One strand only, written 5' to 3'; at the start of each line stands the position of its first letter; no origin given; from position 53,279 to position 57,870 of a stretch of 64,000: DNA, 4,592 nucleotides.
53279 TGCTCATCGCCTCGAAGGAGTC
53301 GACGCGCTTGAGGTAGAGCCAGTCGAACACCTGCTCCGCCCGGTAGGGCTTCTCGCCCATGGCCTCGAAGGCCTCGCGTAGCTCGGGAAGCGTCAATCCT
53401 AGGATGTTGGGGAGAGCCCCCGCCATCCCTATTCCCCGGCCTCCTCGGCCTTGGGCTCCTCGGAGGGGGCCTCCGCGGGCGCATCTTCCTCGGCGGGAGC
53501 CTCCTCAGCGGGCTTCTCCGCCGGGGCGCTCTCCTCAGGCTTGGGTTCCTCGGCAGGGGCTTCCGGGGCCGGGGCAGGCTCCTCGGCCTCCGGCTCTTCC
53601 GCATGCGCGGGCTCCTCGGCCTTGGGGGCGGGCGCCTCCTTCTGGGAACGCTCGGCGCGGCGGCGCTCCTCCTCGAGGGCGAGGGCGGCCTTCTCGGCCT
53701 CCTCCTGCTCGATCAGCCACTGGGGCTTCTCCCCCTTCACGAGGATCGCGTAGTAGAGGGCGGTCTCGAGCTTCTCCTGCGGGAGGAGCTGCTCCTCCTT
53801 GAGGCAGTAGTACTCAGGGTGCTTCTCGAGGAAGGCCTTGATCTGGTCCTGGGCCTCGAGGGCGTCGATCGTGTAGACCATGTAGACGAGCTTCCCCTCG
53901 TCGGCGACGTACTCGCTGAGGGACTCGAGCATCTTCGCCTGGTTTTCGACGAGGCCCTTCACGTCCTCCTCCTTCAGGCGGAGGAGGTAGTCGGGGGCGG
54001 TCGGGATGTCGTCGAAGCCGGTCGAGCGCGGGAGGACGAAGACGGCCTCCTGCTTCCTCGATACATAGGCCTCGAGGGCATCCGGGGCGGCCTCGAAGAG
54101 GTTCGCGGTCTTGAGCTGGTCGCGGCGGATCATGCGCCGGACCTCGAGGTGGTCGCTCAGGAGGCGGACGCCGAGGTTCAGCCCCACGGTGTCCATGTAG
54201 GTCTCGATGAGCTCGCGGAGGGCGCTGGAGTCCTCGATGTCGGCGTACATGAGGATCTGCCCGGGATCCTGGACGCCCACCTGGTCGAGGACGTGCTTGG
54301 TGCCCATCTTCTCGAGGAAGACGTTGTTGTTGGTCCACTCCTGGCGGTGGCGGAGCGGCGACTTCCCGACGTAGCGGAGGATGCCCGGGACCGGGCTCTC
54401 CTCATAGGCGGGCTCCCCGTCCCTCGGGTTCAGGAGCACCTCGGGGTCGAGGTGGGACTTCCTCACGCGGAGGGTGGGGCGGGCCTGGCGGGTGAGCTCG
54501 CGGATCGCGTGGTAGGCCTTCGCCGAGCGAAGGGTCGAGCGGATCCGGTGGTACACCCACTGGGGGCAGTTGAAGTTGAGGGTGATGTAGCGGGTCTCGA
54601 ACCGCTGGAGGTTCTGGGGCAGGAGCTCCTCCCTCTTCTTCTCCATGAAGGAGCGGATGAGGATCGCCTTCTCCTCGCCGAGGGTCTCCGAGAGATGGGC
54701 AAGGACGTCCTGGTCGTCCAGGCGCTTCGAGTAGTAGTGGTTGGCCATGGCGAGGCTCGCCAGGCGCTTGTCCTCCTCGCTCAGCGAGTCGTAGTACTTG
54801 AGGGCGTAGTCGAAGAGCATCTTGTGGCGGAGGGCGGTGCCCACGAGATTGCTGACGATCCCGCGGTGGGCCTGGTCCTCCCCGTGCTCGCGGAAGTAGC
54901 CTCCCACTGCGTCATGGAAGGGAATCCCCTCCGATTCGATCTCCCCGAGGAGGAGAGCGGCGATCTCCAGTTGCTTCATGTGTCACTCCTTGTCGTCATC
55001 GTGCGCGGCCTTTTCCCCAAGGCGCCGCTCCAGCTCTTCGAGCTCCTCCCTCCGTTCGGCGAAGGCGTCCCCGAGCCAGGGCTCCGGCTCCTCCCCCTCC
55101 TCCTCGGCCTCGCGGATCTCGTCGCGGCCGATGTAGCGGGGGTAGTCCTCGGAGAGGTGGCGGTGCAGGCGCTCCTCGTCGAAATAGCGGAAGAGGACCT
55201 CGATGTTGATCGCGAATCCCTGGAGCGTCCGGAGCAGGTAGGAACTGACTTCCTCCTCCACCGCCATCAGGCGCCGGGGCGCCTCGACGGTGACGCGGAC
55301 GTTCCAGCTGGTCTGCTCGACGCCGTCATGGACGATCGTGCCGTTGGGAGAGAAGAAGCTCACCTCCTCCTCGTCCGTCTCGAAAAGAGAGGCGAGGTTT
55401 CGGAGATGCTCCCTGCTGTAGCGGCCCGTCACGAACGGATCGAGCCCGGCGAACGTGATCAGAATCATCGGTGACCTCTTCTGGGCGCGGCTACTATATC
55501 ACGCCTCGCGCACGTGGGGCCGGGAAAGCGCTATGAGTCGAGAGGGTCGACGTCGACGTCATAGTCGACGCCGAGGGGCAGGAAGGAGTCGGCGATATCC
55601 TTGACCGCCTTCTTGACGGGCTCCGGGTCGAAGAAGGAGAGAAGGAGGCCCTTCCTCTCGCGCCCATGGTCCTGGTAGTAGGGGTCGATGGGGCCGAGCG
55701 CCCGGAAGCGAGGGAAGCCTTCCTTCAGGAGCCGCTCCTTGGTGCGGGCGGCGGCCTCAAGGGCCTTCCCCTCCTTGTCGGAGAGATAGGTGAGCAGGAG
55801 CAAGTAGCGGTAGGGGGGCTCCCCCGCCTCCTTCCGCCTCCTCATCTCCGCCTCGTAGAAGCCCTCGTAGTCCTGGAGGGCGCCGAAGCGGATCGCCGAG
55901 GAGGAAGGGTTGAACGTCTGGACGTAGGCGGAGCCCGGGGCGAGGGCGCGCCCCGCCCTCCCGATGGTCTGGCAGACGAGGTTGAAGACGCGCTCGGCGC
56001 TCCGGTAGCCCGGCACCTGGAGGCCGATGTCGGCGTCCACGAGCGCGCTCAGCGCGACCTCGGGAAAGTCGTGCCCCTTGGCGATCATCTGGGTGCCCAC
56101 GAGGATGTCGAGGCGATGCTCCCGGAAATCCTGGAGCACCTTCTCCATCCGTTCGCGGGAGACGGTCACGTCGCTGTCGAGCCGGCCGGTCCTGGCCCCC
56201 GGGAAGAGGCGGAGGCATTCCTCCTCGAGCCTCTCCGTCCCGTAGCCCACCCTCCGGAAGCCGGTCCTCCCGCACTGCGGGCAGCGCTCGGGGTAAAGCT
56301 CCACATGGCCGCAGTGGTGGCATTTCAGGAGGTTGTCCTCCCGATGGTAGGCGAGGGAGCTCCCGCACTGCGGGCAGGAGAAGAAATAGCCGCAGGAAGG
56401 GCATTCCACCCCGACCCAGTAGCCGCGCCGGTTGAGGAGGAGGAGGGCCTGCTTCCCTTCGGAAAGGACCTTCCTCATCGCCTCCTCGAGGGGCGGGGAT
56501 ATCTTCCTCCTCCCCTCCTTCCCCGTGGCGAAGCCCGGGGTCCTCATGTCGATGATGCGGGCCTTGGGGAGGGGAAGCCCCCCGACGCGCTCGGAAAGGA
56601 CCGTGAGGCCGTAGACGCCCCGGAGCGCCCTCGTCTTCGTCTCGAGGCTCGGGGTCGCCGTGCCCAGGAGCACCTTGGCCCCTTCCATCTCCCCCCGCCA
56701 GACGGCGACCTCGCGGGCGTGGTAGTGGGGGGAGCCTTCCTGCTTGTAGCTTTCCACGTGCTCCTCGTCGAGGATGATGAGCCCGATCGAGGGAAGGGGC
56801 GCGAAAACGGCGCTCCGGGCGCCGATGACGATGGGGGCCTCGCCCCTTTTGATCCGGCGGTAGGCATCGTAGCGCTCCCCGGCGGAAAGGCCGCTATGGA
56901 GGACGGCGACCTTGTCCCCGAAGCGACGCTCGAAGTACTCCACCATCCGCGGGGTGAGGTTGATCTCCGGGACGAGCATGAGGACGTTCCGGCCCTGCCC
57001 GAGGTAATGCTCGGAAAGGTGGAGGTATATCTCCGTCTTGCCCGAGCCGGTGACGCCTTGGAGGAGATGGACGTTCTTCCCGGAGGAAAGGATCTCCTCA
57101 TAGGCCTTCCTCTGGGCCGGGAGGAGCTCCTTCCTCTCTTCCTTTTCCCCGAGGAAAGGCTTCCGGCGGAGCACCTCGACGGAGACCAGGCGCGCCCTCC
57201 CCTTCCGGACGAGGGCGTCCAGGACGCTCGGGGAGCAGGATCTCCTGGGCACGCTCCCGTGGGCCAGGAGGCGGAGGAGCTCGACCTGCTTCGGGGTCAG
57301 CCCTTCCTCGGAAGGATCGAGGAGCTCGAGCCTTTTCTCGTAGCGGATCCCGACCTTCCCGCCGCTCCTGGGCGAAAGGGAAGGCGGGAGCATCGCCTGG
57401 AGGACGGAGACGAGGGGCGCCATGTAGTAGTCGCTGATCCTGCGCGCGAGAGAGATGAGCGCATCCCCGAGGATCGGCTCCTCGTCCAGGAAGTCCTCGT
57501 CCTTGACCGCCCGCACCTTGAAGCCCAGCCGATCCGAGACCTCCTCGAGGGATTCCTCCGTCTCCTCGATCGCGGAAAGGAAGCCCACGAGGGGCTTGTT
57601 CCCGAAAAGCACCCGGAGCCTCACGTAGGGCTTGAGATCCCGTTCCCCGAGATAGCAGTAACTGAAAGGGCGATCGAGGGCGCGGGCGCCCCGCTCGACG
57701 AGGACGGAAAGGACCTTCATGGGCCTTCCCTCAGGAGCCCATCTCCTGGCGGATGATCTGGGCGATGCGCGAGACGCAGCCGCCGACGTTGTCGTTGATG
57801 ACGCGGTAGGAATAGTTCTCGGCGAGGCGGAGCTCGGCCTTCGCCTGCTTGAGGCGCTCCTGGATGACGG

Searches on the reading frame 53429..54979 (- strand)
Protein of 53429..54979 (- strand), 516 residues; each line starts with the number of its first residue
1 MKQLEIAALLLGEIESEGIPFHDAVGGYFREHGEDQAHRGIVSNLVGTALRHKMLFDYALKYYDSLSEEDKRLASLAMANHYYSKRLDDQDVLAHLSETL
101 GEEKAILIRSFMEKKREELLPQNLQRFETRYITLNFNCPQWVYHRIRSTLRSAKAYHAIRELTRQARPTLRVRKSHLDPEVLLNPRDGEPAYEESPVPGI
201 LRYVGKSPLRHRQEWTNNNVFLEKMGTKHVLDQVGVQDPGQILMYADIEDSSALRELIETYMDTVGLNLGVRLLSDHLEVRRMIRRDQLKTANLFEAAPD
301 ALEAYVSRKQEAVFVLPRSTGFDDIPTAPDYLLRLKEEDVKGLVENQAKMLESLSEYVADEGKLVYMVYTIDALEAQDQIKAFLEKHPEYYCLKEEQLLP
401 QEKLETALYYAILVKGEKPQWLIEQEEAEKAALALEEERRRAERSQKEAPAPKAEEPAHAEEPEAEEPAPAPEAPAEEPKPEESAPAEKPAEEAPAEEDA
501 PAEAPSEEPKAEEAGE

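Call 64: search_protein_families(library=ncbifam, proteins=[window:53429-54979:-], max_evalue=1e-10)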
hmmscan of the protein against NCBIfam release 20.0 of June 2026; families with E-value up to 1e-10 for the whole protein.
window:53429-54979:- (516 aa): 3 families
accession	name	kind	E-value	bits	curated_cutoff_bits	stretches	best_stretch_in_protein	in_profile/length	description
NF011494.0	PRK14902.1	equivalog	8.1e-17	61.1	319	1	306-404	317-415/444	16S rRNA (cytosine(967)-C(5))-methyltransferase RsmB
NF008149.0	PRK10901.1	equivalog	4.5e-12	45.7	375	1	329-415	340-432/434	16S rRNA (cytosine(967)-C(5))-methyltransferase RsmB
NF011493.0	PRK14901.1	equivalog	4.1e-11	42.4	540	0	321-398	339-416/447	16S rRNA (cytosine(967)-C(5))-methyltransferase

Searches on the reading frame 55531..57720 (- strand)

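Call 64: search_protein_families(library=ncbifam, proteins=[window:55531-57720:-], max_evalue=1e-10)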
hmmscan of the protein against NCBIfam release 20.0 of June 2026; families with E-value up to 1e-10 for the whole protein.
window:55531-57720:- (729 aa): 20 families
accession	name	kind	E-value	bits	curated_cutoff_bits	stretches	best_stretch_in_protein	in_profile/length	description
NF004066.1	PRK05580.1-3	equivalog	5e-191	636.9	813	1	158-679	211-733/788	primosomal protein N'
NF004067.0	PRK05580.1-4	equivalog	5.4e-168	560.7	763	1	15-728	14-735/737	primosomal protein N'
TIGR00595.1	priA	equivalog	5.3e-162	539.9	230.35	1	219-727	1-509/509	replication restart helicase PriA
NF004070.0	PRK05580.2-2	equivalog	1.1e-155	519.7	921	1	4-727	14-726/729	primosomal protein N'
NF004068.0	PRK05580.1-5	equivalog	3.3e-154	515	1249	1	162-677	220-738/795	primosomal protein N'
NF004065.0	PRK05580.1-1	equivalog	4.1e-137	458.4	858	1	15-728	12-730/731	primosomal protein N'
NF004071.0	PRK05580.2-3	equivalog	3.6e-124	415.3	1105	1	2-662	16-665/735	primosomal protein N'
NF004069.0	PRK05580.2-1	equivalog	9.8e-112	374.4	767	1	194-665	107-554/612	primosomal protein N'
NF004072.0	PRK05580.2-4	equivalog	2.1e-109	366.6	1030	1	198-658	121-577/648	primosomal protein N'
NF011452.0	PRK14873.1-2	equivalog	8.7e-41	139.9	980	1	240-509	223-492/708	primosomal protein N'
NF011453.0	PRK14873.1-3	equivalog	3.5e-38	131.2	812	1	5-643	17-576/653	primosome assembly protein PriA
NF011454.0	PRK14873.1-4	equivalog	4.5e-35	121.1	951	1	223-512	152-443/651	primosomal protein N'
NF011455.0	PRK14873.1-5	equivalog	1.4e-29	102.9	969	1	229-510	175-461/675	primosomal protein N'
TIGR00643.1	recG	equivalog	1.9e-13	50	659.4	0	202-358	239-397/629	ATP-dependent DNA helicase RecG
NF011451.0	PRK14873.1-1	equivalog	1.9e-13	49.6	1147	0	267-347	282-362/764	primosome assembly protein PriA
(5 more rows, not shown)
